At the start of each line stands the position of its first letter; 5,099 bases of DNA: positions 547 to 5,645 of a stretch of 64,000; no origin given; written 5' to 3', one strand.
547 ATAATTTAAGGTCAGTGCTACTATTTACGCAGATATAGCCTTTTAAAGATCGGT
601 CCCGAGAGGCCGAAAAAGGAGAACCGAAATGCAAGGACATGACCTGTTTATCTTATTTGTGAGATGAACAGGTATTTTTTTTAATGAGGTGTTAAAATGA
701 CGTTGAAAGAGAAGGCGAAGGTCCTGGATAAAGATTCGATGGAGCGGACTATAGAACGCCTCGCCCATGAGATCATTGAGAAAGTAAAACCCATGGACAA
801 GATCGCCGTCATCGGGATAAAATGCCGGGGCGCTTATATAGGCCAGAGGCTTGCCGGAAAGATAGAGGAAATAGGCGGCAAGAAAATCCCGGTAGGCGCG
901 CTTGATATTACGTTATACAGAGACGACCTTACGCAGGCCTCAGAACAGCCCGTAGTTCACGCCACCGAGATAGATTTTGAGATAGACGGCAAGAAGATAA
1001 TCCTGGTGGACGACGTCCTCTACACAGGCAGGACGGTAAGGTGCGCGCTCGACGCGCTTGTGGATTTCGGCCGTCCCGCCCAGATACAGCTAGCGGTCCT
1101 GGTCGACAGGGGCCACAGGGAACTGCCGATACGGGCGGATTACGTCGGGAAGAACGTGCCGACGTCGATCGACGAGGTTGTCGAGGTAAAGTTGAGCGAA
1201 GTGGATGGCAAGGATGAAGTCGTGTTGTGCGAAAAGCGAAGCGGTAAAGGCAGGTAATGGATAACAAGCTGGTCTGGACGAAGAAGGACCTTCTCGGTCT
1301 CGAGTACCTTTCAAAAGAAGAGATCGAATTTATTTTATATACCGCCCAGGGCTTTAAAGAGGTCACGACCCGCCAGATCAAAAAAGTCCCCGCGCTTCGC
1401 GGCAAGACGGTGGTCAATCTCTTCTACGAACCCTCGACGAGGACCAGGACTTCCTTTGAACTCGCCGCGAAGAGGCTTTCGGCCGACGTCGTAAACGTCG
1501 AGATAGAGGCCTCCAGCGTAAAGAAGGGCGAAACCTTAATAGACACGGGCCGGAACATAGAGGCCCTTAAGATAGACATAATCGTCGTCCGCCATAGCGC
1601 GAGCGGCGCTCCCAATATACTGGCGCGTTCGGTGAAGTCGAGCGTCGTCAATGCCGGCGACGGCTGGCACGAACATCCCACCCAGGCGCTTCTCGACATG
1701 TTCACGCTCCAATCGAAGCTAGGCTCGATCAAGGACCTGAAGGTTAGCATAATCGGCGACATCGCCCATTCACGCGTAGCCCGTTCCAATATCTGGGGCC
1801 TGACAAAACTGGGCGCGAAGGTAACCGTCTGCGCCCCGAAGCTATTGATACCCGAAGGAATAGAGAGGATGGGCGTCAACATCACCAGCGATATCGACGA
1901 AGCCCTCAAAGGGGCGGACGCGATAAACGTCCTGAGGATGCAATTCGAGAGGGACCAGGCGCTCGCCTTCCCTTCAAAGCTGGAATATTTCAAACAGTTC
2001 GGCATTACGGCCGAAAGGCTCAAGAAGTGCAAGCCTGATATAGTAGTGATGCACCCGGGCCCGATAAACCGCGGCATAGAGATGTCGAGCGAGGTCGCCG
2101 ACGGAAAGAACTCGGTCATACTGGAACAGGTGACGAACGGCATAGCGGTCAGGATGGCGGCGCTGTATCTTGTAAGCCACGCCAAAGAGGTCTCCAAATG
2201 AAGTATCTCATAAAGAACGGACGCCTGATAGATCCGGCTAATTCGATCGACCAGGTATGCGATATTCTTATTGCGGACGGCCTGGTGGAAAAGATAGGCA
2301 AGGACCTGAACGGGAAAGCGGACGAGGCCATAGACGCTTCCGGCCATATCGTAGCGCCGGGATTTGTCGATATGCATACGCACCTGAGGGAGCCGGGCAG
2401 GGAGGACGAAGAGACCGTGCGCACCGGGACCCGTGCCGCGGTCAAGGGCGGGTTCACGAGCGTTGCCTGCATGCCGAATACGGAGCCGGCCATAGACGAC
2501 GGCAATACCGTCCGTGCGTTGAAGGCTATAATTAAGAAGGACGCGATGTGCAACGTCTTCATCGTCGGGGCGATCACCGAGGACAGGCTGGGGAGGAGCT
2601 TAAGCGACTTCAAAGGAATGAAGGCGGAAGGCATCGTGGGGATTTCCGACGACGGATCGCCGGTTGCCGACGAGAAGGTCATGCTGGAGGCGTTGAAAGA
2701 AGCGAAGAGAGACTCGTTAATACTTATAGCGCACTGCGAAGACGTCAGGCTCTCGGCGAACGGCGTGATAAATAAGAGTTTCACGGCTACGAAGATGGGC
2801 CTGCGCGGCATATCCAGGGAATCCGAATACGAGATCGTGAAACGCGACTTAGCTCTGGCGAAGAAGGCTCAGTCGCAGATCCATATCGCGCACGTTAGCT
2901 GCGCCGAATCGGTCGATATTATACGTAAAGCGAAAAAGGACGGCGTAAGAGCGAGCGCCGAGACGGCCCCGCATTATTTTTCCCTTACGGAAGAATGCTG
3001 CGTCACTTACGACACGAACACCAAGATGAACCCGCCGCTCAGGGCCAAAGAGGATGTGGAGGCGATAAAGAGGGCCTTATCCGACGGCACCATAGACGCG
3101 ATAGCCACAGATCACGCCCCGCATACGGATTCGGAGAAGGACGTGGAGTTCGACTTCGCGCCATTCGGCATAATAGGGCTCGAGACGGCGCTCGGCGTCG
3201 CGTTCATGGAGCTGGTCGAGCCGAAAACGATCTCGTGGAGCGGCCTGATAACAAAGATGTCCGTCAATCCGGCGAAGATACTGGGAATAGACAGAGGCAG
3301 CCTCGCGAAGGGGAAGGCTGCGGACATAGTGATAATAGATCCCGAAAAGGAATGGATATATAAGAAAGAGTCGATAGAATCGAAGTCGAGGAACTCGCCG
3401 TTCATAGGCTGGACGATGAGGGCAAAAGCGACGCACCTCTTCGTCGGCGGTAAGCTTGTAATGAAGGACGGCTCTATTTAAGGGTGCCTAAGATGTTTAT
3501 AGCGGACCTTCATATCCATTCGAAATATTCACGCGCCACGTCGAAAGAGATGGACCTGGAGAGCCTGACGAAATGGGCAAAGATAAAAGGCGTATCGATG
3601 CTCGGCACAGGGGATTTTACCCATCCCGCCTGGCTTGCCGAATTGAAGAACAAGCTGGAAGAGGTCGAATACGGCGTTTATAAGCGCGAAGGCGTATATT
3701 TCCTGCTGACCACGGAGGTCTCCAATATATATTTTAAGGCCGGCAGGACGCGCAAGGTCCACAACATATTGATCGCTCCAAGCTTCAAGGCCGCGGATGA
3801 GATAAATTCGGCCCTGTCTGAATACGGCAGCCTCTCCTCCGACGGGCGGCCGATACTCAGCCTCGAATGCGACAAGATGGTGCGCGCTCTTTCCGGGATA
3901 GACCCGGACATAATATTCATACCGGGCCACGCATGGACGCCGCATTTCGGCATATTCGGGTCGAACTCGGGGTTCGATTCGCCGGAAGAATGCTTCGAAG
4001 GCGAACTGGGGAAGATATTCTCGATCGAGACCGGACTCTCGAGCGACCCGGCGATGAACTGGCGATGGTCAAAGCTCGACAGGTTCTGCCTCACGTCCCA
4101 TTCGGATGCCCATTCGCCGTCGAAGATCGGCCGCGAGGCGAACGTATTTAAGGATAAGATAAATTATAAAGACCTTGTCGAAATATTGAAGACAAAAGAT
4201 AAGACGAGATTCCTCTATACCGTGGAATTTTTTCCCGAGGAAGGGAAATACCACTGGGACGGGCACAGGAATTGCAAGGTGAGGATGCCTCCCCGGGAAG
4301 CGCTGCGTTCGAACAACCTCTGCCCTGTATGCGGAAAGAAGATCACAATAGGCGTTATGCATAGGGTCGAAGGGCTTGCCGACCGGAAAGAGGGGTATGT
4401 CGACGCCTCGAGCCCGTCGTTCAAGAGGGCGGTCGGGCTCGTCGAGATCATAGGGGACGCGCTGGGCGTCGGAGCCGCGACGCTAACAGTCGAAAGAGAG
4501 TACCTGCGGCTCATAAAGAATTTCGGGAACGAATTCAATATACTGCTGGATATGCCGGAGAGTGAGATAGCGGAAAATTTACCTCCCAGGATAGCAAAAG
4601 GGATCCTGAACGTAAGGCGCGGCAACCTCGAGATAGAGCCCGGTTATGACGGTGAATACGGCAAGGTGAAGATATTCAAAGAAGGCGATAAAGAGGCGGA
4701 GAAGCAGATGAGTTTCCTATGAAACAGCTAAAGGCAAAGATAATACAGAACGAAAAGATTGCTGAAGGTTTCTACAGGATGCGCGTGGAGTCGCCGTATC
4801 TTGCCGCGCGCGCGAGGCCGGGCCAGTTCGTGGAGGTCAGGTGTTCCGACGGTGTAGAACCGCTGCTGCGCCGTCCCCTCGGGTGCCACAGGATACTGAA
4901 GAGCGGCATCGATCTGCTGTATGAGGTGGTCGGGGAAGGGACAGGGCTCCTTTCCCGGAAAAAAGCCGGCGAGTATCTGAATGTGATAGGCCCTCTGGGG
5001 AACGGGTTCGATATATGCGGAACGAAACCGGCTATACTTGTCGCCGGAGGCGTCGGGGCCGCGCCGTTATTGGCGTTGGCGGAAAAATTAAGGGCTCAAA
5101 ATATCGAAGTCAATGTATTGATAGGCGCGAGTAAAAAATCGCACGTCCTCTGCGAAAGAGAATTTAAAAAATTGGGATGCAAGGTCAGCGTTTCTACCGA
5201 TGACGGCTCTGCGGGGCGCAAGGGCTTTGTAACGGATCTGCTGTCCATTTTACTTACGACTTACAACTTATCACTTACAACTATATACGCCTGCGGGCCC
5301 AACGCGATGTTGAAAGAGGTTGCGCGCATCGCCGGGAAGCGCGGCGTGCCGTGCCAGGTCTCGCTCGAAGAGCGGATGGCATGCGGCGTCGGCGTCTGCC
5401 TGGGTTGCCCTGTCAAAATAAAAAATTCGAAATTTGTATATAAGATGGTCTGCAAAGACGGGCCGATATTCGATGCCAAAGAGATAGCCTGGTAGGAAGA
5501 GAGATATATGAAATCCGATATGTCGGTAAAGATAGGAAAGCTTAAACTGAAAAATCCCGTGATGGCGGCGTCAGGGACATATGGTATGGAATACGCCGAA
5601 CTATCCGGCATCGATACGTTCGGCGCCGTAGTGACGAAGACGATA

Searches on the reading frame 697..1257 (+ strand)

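Call 47: search_protein_families(library=pfam, proteins=[window:697-1257:+])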
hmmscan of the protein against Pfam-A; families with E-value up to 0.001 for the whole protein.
window:697-1257:+ (186 aa): 3 families
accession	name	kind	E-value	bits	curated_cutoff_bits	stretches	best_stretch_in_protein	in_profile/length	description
PF00156.33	Pribosyltran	-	2.5e-23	82.5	26.3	1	9-163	5-152/158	Phosphoribosyl transferase domain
PF14681.12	UPRTase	-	4.2e-05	23.6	27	1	70-136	95-159/206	Uracil phosphoribosyltransferase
PF15609.12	PRTase_2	-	9.1e-05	22.5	28.8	1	14-161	31-182/188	Phosphoribosyl transferase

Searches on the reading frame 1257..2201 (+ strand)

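Call 47: search_protein_families(library=pfam, proteins=[window:1257-2201:+])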
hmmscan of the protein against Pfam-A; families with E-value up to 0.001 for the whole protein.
window:1257-2201:+ (314 aa): 2 families
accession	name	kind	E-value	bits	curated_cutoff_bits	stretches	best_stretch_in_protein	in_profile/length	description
PF02729.26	OTCace_N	-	1.7e-44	151.9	29.9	1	10-152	1-147/148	Aspartate/ornithine carbamoyltransferase, carbamoyl-P binding domain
PF00185.30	OTCace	-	1.6e-29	103.4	29.4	1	159-305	1-156/157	Aspartate/ornithine carbamoyltransferase, Asp/Orn binding domain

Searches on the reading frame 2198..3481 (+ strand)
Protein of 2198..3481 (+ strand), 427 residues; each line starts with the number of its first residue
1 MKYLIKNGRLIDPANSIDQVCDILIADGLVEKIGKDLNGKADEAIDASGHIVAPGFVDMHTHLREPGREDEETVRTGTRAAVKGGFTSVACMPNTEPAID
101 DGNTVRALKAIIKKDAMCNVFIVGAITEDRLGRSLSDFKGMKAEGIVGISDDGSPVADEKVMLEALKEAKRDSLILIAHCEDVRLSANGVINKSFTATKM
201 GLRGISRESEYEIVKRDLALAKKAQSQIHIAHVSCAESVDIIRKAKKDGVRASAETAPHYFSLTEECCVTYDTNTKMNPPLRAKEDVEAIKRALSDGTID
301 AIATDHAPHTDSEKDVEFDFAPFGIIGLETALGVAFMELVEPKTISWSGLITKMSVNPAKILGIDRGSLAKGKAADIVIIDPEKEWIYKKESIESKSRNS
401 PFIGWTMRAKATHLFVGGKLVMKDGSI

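Call 47: search_protein_families(library=pfam, proteins=[window:2198-3481:+])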
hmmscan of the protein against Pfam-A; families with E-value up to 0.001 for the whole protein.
window:2198-3481:+ (427 aa): 3 families
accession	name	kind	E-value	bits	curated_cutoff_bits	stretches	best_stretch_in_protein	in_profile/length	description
PF01979.26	Amidohydro_1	-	1.6e-34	120.1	25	1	51-421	1-345/345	Amidohydrolase family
PF07969.17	Amidohydro_3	-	1.9e-13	51.1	29.7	2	43-67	1-25/472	Amidohydrolase family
PF12890.13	DHOase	-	1.2e-09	38.8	21.2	1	51-238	3-142/142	Dihydro-orotase-like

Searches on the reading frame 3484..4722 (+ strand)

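Call 47: search_protein_families(library=pfam, proteins=[window:3484-4722:+])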
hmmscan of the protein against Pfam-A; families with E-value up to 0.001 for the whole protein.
window:3484-4722:+ (412 aa): 0 families

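Call 51: search_protein_families(library=pfam, proteins=[window:3484-4722:+], max_evalue=0.01)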
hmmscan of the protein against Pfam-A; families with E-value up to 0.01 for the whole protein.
window:3484-4722:+ (412 aa): 1 family
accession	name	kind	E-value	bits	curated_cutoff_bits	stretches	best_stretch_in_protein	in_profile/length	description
PF13263.12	PHP_C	-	0.0035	17.3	21.3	1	205-236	20-52/56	PHP-associated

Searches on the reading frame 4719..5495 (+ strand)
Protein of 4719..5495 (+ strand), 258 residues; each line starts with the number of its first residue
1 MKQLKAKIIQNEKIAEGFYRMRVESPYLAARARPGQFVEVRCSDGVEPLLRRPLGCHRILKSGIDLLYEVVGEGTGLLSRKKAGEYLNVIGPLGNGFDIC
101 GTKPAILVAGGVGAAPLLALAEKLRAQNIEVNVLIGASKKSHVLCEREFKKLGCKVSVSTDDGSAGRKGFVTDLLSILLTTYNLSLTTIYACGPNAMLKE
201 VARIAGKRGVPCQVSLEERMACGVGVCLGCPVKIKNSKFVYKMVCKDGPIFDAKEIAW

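Call 47: search_protein_families(library=pfam, proteins=[window:4719-5495:+])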
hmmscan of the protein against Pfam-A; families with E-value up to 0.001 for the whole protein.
window:4719-5495:+ (258 aa): 3 families
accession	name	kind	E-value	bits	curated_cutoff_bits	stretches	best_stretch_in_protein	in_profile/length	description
PF10418.14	DHODB_Fe-S_bind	-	5.4e-16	58.5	23.9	1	217-256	1-40/41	Iron-sulfur cluster binding domain of dihydroorotate dehydrogenase B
PF00175.26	NAD_binding_1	-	2.9e-09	38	22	1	107-202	1-108/109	Oxidoreductase NAD-binding domain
PF22290.1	DmmA-like_N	-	0.00094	20.1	33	0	106-211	22-120/124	Dimethylamine monooxygenase subunit DmmA-like, N-terminal domain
